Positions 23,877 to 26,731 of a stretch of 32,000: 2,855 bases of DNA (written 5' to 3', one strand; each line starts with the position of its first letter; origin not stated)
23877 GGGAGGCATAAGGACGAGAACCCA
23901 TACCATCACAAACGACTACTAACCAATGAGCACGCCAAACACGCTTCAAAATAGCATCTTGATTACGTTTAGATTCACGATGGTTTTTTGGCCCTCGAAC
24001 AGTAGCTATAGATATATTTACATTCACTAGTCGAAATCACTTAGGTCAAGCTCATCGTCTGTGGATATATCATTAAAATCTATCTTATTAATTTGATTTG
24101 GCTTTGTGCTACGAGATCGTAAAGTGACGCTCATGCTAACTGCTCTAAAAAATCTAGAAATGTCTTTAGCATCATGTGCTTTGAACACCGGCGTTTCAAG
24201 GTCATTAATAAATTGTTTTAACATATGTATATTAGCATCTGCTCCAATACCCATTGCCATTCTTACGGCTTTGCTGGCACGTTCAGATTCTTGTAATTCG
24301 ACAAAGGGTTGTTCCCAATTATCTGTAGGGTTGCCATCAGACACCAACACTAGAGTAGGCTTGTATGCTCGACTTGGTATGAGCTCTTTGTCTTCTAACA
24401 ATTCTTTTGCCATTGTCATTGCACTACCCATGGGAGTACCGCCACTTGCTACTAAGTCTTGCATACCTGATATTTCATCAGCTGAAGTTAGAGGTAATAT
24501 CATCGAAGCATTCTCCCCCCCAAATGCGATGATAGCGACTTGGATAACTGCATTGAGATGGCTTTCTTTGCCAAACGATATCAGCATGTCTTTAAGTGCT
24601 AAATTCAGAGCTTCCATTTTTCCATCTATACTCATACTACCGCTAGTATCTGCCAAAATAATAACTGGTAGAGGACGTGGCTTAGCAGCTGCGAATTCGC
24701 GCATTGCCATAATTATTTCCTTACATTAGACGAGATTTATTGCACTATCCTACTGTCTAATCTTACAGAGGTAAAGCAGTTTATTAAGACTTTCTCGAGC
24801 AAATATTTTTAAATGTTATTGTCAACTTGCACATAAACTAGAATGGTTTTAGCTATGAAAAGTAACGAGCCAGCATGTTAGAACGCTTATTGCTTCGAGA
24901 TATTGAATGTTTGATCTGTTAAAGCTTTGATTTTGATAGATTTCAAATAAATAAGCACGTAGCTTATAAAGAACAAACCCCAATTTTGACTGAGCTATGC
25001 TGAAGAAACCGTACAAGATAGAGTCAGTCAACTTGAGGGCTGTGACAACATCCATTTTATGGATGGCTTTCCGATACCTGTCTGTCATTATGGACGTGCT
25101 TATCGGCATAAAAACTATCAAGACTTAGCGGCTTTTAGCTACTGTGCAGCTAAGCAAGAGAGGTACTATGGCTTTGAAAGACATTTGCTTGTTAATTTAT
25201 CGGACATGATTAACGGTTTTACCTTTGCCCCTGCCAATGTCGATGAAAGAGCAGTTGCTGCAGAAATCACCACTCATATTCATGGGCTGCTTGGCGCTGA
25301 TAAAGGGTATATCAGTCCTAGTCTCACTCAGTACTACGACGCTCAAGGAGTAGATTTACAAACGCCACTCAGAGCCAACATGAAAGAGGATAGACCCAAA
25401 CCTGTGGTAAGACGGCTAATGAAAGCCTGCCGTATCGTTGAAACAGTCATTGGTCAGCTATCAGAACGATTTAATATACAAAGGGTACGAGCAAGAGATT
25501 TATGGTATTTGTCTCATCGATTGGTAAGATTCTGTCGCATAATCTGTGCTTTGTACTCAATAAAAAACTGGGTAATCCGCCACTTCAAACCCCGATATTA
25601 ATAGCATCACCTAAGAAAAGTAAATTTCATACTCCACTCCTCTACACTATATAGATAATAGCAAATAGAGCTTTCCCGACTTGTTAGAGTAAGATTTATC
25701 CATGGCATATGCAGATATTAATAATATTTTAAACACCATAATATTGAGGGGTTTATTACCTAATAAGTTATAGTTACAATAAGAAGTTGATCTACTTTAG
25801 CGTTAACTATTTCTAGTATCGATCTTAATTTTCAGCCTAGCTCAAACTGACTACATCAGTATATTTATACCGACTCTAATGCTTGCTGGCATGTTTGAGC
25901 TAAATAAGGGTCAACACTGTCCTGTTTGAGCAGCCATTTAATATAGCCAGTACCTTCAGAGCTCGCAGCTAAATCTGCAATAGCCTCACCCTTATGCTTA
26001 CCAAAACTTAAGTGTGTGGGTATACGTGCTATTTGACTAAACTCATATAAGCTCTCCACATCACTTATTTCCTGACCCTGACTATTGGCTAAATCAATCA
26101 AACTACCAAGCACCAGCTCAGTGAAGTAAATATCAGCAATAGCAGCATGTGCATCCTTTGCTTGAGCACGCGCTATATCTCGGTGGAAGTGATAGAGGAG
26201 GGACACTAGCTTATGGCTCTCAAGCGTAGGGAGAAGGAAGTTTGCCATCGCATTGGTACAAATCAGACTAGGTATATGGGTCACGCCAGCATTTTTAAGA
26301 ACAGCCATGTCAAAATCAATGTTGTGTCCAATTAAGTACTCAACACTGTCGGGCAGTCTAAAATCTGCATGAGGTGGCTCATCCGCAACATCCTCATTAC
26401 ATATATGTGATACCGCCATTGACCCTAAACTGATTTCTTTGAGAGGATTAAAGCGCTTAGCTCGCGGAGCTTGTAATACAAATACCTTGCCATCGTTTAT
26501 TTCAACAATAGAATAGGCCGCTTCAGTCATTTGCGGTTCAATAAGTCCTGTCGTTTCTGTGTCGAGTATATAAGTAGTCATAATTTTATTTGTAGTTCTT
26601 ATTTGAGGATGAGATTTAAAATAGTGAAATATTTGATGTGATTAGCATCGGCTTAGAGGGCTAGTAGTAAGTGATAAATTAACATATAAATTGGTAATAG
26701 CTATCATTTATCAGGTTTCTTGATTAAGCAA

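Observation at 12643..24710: Seven-gene operon fusing a TerY-P (vWA/PP2C/kinase) triad to a helicase + HEPN + coiled-coil McrB-like + McrC-like module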

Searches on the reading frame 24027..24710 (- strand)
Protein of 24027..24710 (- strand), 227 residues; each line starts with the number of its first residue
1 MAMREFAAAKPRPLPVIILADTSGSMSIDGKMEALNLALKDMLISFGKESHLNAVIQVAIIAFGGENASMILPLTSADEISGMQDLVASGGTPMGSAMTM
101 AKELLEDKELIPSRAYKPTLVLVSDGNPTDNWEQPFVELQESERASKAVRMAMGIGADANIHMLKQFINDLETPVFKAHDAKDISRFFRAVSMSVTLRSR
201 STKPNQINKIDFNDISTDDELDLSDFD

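Call 3: search_protein_families(library=pfam, proteins=[window:24027-24710:-], max_evalue=0.01)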
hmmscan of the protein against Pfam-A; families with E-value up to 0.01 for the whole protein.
window:24027-24710:- (227 aa): 4 families
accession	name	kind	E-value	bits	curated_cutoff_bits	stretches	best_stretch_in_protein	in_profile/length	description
PF13519.12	VWA_2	-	1.3e-11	45.5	27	1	16-126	1-106/107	von Willebrand factor type A domain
PF00092.34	VWA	-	2.3e-09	38.2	23.8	1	16-187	2-171/174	von Willebrand factor type A domain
PF13768.12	VWA_3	-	2.9e-05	24.6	27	1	16-166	3-144/155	von Willebrand factor type A domain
PF05762.20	VWA_CoxE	-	8.8e-05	22.5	26.4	0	85-148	118-181/222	VWA domain containing CoxE-like protein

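Call 4: search_protein_families(library=padloc, proteins=[window:24027-24710:-], max_evalue=0.01)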
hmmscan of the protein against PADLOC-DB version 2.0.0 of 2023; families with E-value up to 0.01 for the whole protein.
window:24027-24710:- (227 aa): 1 family
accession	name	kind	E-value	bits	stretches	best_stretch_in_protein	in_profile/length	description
PDLC02224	TerY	-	1.6e-05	22.6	1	85-131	128-174/277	-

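Call 5: search_protein_families(library=ncbifam, proteins=[window:24027-24710:-], max_evalue=0.01)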
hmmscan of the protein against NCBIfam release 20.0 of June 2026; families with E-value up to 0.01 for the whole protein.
window:24027-24710:- (227 aa): 5 families
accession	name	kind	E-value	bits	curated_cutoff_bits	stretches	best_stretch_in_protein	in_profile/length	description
TIGR02442.1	Cob-chelat-sub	hypoth_equivalog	1.5e-14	53.4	779.45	1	15-147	474-601/641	putative cobaltochelatase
TIGR02031.1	BchD-ChlD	equivalog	1.5e-06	27.3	499.55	1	16-150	426-557/608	magnesium chelatase ATPase subunit D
NF009943.0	PRK13406.1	equivalog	5.5e-06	25.2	571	1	57-127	439-508/585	magnesium chelatase subunit D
TIGR00868.1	hCaCC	subfamily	0.0016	16.3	900.85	1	16-192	307-474/863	calcium-activated chloride channel protein 1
NF047506.1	VWA_BatB_Lepto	exception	0.0038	16.4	350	1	19-134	91-204/324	VWA domain-containing protein BatB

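Call 84: list_cluster_members(proteins=[window:24027-24710:-, window:23302-24027:-, window:21876-23321:-, window:18465-21869:-, window:16943-18481:-, window:14494-16938:-, window:12643-14490:-])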
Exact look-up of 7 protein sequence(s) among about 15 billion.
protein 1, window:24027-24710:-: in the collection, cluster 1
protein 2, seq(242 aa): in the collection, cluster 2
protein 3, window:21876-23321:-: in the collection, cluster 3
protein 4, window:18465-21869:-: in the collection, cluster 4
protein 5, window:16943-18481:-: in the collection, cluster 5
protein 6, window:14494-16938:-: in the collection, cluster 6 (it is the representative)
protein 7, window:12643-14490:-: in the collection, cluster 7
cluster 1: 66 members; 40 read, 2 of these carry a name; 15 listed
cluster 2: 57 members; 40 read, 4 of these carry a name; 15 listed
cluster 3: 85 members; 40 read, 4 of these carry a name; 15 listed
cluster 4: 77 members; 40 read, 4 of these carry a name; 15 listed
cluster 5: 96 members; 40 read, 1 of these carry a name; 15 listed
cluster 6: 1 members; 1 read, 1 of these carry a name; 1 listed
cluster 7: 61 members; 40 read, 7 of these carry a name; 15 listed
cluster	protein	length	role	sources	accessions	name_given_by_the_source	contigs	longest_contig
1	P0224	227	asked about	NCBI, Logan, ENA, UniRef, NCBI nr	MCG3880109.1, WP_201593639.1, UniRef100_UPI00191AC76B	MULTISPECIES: vWA domain-containing protein [unclassified Psychrobacter] | vWA domain-containing protein n=1 Tax=unclassified Psychrobacter TaxID=196806 ...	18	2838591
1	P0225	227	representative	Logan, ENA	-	-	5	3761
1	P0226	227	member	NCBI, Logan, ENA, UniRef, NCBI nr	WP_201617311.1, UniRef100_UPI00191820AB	vWA domain-containing protein [Psychrobacter immobilis] | vWA domain-containing protein n=1 Tax=Psychrobacter immobilis TaxID=498 ...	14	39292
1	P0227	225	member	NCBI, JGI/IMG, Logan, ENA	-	-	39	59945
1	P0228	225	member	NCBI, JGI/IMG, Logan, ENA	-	-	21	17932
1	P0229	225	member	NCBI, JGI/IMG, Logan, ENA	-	-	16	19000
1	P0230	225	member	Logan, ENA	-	-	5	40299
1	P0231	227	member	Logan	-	-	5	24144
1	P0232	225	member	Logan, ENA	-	-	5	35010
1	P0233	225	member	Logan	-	-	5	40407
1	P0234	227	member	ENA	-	-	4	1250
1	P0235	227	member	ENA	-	-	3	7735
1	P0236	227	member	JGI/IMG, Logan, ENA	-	-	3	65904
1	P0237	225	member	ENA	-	-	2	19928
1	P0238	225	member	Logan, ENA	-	-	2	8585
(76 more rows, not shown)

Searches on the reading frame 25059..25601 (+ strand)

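Call 12: search_protein_families(library=pfam, proteins=[window:25059-25601:+], max_evalue=0.001)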
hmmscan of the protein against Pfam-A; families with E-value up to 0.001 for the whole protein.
window:25059-25601:+ (180 aa): 2 families
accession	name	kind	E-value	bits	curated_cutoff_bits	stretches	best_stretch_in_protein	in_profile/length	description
PF13612.12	DDE_Tnp_1_3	-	5.4e-24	85.4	27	1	2-146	11-153/155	Transposase DDE domain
PF01609.27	DDE_Tnp_1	-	4.1e-11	43.4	23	1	1-149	9-185/200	Transposase DDE domain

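Call 58: search_protein_families(library=padloc, proteins=[window:25059-25601:+], max_evalue=0.01)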
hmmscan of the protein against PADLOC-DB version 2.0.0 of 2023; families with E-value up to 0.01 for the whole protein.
window:25059-25601:+ (180 aa): 0 families

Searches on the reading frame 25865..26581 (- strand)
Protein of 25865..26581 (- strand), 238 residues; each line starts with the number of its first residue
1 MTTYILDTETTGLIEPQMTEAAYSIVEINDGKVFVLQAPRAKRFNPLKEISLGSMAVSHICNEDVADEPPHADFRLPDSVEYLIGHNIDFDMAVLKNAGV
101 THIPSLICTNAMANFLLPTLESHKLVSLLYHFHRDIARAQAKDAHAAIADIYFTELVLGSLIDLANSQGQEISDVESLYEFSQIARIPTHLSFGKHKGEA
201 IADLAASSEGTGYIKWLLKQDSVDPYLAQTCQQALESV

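Call 12: search_protein_families(library=pfam, proteins=[window:25865-26581:-], max_evalue=0.001)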
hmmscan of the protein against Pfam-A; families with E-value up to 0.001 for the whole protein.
window:25865-26581:- (238 aa): 1 family
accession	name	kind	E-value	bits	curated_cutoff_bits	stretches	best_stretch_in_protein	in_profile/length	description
PF01612.26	DNA_pol_A_exo1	-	4.4e-06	27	23.6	1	83-134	79-129/173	3'-5' exonuclease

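Call 58: search_protein_families(library=padloc, proteins=[window:25865-26581:-], max_evalue=0.01)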
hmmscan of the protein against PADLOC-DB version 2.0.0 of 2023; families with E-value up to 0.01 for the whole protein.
window:25865-26581:- (238 aa): 2 families
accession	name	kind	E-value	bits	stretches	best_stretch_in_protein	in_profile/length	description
PDLC01247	DEDDh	-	9e-19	66.5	1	5-157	2-137/139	"CAS-I,CAS-II,CAS-III,CAS-IV,CAS-V,CAS-VI; associated"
PDLC05027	PDC-S48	-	8.9e-07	26.3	1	5-174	8-179/411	-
